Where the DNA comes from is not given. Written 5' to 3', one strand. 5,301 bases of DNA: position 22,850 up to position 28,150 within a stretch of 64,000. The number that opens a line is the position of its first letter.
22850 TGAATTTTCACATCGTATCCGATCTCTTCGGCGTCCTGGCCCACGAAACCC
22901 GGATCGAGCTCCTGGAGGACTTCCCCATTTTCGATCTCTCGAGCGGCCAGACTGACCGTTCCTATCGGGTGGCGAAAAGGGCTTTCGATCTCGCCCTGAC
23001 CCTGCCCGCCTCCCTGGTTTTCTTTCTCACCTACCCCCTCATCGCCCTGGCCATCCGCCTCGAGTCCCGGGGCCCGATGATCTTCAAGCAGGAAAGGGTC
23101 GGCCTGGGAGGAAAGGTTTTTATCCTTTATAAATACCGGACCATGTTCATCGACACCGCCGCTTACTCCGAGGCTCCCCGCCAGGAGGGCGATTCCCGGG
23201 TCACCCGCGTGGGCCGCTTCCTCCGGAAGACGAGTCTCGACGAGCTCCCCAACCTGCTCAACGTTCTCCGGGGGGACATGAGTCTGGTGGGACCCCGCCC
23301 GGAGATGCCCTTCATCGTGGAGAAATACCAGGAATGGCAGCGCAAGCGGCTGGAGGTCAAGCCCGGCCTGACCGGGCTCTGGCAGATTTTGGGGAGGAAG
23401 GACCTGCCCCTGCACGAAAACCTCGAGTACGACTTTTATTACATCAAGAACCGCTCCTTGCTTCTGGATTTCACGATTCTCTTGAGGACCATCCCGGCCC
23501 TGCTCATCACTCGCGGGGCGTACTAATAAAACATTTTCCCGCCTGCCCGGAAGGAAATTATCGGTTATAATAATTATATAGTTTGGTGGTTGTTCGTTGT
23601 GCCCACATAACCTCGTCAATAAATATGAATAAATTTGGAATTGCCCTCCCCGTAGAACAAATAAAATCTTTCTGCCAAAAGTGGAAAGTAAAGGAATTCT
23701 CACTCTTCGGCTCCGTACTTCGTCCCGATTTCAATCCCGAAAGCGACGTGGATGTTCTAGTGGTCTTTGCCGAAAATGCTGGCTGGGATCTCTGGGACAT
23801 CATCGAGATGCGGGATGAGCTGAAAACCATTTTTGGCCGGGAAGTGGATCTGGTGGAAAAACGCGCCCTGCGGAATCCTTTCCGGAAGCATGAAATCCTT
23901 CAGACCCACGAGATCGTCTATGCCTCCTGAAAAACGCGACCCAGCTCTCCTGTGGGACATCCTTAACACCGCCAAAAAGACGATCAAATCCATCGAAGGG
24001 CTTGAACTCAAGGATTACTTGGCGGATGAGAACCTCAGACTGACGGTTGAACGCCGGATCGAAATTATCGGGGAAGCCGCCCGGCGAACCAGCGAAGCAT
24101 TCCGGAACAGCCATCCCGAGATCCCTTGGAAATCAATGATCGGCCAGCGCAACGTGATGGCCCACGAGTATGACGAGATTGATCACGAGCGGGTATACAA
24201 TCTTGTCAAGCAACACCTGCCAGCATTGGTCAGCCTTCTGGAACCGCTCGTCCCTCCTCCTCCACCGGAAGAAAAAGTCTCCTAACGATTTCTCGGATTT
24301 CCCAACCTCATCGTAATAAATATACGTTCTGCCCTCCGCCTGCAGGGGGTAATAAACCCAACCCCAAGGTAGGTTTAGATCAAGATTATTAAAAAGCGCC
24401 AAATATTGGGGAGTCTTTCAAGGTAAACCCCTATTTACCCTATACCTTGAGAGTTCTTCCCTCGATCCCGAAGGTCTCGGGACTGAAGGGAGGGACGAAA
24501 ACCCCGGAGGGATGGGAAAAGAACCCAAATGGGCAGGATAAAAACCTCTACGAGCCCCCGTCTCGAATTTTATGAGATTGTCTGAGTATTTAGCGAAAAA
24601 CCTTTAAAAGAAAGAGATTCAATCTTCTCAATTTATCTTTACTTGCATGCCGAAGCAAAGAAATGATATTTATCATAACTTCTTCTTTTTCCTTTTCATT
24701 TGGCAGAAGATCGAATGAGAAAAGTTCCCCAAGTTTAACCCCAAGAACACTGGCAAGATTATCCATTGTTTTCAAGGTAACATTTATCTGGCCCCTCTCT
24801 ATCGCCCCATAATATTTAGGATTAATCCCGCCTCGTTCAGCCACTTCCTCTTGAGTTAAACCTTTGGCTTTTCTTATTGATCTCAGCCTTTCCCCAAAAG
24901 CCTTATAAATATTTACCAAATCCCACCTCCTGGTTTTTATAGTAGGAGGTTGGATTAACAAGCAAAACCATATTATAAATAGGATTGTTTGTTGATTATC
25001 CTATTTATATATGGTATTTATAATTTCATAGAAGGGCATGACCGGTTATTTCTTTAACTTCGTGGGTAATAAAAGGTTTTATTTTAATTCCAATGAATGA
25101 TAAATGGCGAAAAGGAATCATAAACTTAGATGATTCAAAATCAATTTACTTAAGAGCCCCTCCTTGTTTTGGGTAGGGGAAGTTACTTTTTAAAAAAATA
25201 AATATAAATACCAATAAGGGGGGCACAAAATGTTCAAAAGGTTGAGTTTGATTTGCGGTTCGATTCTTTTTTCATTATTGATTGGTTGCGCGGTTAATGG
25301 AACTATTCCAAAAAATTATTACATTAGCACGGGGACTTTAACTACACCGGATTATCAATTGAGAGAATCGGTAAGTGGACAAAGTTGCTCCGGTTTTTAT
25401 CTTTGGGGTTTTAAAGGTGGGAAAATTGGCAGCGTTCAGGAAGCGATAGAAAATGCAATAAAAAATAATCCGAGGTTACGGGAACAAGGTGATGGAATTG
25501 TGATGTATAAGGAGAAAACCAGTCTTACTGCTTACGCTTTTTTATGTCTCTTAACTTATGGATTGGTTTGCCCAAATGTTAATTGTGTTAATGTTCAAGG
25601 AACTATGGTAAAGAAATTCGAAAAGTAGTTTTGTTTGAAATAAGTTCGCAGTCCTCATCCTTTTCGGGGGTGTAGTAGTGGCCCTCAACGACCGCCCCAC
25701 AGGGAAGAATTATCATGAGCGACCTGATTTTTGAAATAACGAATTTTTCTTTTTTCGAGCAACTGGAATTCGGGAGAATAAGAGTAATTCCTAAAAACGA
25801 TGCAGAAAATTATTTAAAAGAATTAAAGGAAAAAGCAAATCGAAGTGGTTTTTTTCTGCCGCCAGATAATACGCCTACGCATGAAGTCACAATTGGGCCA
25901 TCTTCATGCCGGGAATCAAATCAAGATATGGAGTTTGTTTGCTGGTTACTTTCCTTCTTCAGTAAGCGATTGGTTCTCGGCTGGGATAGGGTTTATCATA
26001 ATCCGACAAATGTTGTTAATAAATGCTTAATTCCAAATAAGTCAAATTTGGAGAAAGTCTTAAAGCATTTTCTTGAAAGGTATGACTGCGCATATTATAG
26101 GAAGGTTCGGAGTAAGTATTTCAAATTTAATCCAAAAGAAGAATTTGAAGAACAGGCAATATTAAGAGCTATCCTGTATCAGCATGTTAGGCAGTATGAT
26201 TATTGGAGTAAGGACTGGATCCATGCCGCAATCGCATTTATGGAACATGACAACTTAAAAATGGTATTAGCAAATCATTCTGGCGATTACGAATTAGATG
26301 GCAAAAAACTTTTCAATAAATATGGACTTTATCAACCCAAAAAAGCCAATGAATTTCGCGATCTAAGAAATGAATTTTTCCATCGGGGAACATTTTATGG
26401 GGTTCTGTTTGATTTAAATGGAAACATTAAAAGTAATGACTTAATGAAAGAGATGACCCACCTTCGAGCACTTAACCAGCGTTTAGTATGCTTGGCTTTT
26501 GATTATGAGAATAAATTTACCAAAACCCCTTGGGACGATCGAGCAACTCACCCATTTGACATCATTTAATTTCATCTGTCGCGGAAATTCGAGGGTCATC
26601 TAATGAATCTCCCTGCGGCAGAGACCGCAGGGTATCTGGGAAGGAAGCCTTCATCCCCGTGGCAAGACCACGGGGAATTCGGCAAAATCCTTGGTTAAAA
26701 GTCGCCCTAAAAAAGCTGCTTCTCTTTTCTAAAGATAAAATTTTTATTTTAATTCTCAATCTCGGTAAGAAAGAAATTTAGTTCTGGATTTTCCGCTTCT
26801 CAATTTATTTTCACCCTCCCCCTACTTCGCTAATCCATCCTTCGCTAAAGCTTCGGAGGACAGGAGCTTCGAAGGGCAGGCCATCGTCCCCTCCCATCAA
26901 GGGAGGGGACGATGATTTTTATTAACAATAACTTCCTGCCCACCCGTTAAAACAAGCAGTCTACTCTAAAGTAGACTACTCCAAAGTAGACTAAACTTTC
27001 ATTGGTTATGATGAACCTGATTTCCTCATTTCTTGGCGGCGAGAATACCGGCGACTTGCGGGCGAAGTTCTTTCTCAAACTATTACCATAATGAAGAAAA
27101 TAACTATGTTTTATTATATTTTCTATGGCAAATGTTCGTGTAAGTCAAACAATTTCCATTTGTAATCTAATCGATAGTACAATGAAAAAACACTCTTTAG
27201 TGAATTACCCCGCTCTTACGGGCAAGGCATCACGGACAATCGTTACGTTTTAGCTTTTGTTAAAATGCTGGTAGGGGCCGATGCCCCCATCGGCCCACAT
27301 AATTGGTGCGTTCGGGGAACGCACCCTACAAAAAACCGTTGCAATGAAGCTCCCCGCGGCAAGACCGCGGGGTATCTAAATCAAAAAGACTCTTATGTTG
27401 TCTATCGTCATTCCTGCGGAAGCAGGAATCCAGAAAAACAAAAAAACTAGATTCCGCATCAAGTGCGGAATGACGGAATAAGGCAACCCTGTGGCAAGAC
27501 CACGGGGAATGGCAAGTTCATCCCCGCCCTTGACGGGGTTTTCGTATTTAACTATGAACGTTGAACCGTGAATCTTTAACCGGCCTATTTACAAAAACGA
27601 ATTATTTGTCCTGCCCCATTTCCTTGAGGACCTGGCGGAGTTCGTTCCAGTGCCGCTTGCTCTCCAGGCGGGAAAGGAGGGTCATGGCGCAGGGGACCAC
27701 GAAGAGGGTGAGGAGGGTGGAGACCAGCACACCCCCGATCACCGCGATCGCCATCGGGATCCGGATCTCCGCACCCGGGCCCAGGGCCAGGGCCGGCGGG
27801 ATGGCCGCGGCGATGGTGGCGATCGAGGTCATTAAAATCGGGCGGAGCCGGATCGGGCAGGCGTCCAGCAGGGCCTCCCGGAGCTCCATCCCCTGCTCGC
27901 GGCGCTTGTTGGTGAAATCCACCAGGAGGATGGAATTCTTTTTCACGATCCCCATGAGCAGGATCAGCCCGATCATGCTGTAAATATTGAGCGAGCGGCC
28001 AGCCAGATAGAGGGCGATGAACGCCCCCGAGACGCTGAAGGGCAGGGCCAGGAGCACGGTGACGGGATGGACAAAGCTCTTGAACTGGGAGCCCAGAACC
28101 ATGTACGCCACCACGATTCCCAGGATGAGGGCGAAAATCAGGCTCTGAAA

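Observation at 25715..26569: Orphan 284-aa protein with an RNxxxH HEPN-like motif under a divergent XRE regulator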

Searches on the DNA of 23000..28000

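Call 67: search_rna_families(source=window, start=23000, end=28000, threshold=evalue, max_evalue=1)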
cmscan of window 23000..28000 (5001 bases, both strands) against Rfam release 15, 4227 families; matches with E-value up to 1: 4.
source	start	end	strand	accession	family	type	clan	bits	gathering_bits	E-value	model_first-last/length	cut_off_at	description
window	24860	24973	+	RF01435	S_pombe_snR5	Gene; snRNA; snoRNA; HACA-box;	CL00038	27.1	80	0.1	1-143/143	no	small nucleolar RNA snR5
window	24946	25007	+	RF03266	mir-2943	Gene; miRNA;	-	24.8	76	0.18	1-71/71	no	mir-2943 microRNA precursor family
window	25201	25377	+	RF01462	rli26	Gene; sRNA;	-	24.8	100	0.7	1-188/188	no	Listeria sRNA rli26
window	26404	26428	-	RF01072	TMV_UPD-PK3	Cis-reg;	-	17.5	34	0.76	1-31/31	no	Pseudoknot of upstream pseudoknot domain (UPD) of the 3'UTR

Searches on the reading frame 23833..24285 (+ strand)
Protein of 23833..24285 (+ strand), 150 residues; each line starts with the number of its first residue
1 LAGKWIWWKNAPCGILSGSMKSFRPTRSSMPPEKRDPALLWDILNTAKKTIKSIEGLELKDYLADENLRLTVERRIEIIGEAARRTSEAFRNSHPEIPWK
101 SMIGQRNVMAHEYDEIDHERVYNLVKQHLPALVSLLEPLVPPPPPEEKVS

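Call 4: search_protein_families(library=pfam, proteins=[window:23833-24285:+], max_evalue=1)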
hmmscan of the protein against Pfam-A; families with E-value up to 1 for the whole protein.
window:23833-24285:+ (150 aa): 2 families
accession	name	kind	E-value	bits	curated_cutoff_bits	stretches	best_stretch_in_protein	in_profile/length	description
PF01934.22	HepT-like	-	3.7e-24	85.2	23.5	1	49-137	6-118/120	Ribonuclease HepT-like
PF08780.16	NTase_sub_bind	-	9.7e-05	22.8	31.8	1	59-138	48-123/126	Nucleotidyltransferase substrate binding protein like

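Call 61: find_homologous_proteins(query=window:23920-24282:+, max_evalue=0.001)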
Query window:23920-24282:+ (121 aa): 1358 proteins with E <= 0.001 among 1375 candidates; the best 120 are listed.
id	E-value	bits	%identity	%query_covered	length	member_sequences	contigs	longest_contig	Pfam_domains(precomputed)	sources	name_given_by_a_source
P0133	3.0e-62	226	89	95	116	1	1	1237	PF01934.23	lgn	-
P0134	2.1e-53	197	98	78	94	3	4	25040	PF01934.23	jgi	-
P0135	3.6e-49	184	70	86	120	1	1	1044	PF01934.23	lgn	-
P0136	4.2e-49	184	71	86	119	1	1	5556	PF01934.23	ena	-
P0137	4.7e-48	180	69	98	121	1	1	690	PF01934.23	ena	-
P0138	9.6e-47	176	67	92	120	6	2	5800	PF01934.23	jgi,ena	-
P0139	7.0e-46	173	68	98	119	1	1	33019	PF01934.23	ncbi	ncbi:MAG: HepT-like ribonuclease domain-containing protein [Planctomycetota bacterium]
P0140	1.7e-45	172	65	97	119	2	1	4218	PF01934.23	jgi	jgi:uncharacterized protein with HEPN domain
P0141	1.5e-43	166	64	86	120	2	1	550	PF01934.23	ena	-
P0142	2.0e-43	165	64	86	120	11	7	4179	PF01934.23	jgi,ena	jgi:uncharacterized protein with HEPN domain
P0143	4.3e-43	164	62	99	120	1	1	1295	PF01934.23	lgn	-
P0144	1.8e-42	162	61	98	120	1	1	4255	PF01934.23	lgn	-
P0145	2.6e-41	158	62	95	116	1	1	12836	PF01934.23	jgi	-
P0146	3.0e-41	158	63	86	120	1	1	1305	PF01934.23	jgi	-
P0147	5.5e-41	157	62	91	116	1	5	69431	PF01934.23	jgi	-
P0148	1.1e-40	157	59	98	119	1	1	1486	PF01934.23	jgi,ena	jgi:uncharacterized protein with HEPN domain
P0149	1.6e-40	156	61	92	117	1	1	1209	PF01934.23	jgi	jgi:uncharacterized protein with HEPN domain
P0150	9.1e-40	154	61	87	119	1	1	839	PF01934.23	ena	-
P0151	1.3e-39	153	57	95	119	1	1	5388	PF01934.23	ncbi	ncbi:MAG: HepT-like ribonuclease domain-containing protein [bacterium]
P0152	2.2e-39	152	61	94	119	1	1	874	PF01934.23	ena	-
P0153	6.6e-39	151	62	97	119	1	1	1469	PF01934.23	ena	-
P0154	9.9e-39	150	63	92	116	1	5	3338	PF01934.23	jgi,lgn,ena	-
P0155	1.7e-38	149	61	86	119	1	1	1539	PF01934.23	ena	-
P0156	4.2e-38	148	55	93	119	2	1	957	PF01934.23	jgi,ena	-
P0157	7.7e-38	147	59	92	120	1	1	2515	PF01934.23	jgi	jgi:uncharacterized protein with HEPN domain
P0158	1.1e-37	147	53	93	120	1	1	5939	PF01934.23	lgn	-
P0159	1.5e-37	146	56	95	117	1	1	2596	PF01934.23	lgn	-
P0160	1.7e-37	146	55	86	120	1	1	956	PF01934.23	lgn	-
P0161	2.1e-37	146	53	93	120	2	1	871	PF01934.23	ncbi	-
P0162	2.5e-37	146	53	87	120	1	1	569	PF01934.23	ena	-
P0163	2.7e-37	146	55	98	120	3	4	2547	PF01934.23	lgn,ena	-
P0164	3.0e-37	145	55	98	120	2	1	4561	PF01934.23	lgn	-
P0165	3.0e-37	145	54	89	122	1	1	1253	PF01934.23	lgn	-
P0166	4.6e-37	145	57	97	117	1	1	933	PF01934.23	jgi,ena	-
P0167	5.1e-37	145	56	98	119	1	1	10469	PF01934.23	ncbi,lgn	ncbi:MAG: DUF86 domain-containing protein [Planctomycetota bacterium]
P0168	6.0e-37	144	58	92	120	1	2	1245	PF01934.23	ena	-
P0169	8.3e-37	144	51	91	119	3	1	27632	PF01934.23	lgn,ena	-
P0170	8.5e-37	144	57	87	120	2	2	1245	PF01934.23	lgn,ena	-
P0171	1.1e-36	144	55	88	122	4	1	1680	PF01934.23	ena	-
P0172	1.4e-36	143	57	98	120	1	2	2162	PF01934.23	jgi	jgi:uncharacterized protein with HEPN domain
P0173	1.4e-36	143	56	88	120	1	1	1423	PF01934.23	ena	-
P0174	1.5e-36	143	55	88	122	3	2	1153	PF01934.23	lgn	-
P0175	1.5e-36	143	62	93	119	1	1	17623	PF01934.23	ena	-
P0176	2.3e-36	143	54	95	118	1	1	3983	PF01934.23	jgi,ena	-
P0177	2.4e-36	142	57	86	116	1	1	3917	PF01934.23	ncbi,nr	ncbi:MAG: DUF86 domain-containing protein [Verrucomicrobia bacterium]|nr:DUF86 domain-containing pro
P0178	2.5e-36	142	53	98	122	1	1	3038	PF01934.23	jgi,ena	-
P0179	2.9e-36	142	60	92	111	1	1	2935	PF01934.23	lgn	-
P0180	3.2e-36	142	55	97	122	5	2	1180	PF01934.23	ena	-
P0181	3.4e-36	142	55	91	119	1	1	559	PF01934.23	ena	-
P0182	3.8e-36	142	52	87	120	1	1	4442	PF01934.23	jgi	-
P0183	4.2e-36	142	54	93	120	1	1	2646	PF01934.23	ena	-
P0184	4.3e-36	142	57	98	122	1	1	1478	PF01934.23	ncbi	-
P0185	4.6e-36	142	53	95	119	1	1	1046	PF01934.23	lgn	-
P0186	4.6e-36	142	51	87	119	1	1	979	PF01934.23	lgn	-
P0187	6.0e-36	141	53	91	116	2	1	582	PF01934.23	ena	-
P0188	7.1e-36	141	62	91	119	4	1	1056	PF01934.23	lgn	-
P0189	7.6e-36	141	55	79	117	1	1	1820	PF01934.23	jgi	jgi:uncharacterized protein with HEPN domain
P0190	7.8e-36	141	53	97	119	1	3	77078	PF01934.23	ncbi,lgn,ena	-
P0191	1.1e-35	140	55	86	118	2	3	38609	PF01934.23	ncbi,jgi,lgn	-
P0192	1.1e-35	140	54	97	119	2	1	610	PF01934.23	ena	-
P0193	1.2e-35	140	56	95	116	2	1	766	PF01934.23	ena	-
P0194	1.2e-35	140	54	97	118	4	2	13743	PF01934.23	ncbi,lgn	-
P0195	1.2e-35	140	50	92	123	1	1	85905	PF01934.23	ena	-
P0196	1.3e-35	140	57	95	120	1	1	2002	PF01934.23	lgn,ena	-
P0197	1.4e-35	140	55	91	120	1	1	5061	PF01934.23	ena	-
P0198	1.5e-35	140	54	97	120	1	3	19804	PF01934.23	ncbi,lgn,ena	ncbi:MAG: HepT-like ribonuclease domain-containing protein [Planctomycetota bacterium]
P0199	1.7e-35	140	57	98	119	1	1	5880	PF01934.23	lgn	-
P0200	1.7e-35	140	58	93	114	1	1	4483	PF01934.23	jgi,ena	-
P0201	1.8e-35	140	54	96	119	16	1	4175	PF01934.23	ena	-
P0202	2.7e-35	139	56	97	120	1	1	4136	PF01934.23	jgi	jgi:uncharacterized protein with HEPN domain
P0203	2.8e-35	139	53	98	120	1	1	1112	PF01934.23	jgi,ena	-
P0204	3.1e-35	139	54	92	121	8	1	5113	PF01934.23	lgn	-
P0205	3.2e-35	139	51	92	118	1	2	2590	PF01934.23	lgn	-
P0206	3.4e-35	139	50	92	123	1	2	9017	PF01934.23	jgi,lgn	jgi:uncharacterized protein with HEPN domain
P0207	3.5e-35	139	55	98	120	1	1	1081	PF01934.23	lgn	-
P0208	3.7e-35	139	50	83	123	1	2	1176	PF01934.23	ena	-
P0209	4.3e-35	138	57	98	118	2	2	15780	PF01934.23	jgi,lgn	-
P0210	4.4e-35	138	57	95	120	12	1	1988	PF01934.23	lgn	-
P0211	4.4e-35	138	51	91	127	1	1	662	PF01934.23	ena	-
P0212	4.5e-35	138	50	100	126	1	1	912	PF01934.23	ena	-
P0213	5.1e-35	138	53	98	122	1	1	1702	PF01934.23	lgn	-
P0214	5.4e-35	138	55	95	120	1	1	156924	PF01934.23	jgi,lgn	jgi:uncharacterized protein with HEPN domain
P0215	6.0e-35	138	53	93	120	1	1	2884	PF01934.23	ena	-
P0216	6.4e-35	138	54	95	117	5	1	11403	PF01934.23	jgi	jgi:uncharacterized protein with HEPN domain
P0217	6.5e-35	138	53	95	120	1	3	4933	PF01934.23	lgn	-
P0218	6.9e-35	138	52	86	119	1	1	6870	PF01934.23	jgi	jgi:uncharacterized protein with HEPN domain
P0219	6.9e-35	138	51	91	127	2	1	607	PF01934.23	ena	-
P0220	7.3e-35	138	54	98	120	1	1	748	PF01934.23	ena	-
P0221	7.4e-35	138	54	97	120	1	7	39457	PF01934.23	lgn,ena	-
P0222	8.3e-35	137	53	89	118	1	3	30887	PF01934.23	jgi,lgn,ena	-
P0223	1.0e-34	137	54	91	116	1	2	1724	PF01934.23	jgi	-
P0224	1.0e-34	137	56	93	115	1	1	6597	PF01934.23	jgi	jgi:uncharacterized protein with HEPN domain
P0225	1.0e-34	137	53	98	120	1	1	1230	PF01934.23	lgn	-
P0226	1.1e-34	137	52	86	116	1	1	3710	PF01934.23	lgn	-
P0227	1.3e-34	137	50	87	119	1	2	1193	PF01934.23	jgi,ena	-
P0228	1.3e-34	137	53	95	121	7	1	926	PF01934.23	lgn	-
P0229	1.3e-34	137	52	93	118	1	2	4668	PF01934.23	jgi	-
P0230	1.4e-34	137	50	92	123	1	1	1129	PF01934.23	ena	-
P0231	1.4e-34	137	54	94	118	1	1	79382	PF01934.23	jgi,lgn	jgi:uncharacterized protein with HEPN domain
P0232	1.5e-34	137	53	97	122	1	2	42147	PF01934.23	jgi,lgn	jgi:uncharacterized protein with HEPN domain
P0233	1.5e-34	137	54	95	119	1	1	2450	PF01934.23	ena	-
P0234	1.6e-34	137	55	95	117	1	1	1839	PF01934.23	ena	-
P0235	1.7e-34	137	55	92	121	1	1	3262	PF01934.23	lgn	-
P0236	1.7e-34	137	51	93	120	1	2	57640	PF01934.23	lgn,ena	-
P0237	1.7e-34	136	50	88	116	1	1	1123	PF01934.23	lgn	-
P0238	1.8e-34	136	55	83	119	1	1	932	PF01934.23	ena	-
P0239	1.8e-34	136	56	96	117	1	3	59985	PF01934.23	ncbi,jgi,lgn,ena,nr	ncbi:MAG TPA: HepT-like ribonuclease domain-containing protein [Thermoanaerobaculia bacterium]|nr:He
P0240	2.0e-34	136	50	87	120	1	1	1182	PF01934.23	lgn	-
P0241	2.0e-34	136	55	95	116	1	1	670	PF01934.23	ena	-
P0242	2.1e-34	136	60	86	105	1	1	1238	PF01934.23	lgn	-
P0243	2.2e-34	136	57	95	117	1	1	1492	PF01934.23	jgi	jgi:uncharacterized protein with HEPN domain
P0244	2.2e-34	136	49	92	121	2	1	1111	PF01934.23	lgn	-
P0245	2.3e-34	136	50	88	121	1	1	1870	PF01934.23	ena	-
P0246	2.4e-34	136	48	82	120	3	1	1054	PF01934.23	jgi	jgi:uncharacterized protein with HEPN domain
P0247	2.4e-34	136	46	87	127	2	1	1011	PF01934.23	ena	-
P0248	2.8e-34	136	50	92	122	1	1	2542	PF01934.23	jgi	jgi:uncharacterized protein with HEPN domain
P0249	2.9e-34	136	51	97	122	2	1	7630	PF01934.23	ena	-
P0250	2.9e-34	136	52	98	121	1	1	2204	PF01934.23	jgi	jgi:uncharacterized protein with HEPN domain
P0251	2.9e-34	136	56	96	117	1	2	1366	PF01934.23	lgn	-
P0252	3.0e-34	136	55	83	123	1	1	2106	PF01934.23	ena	-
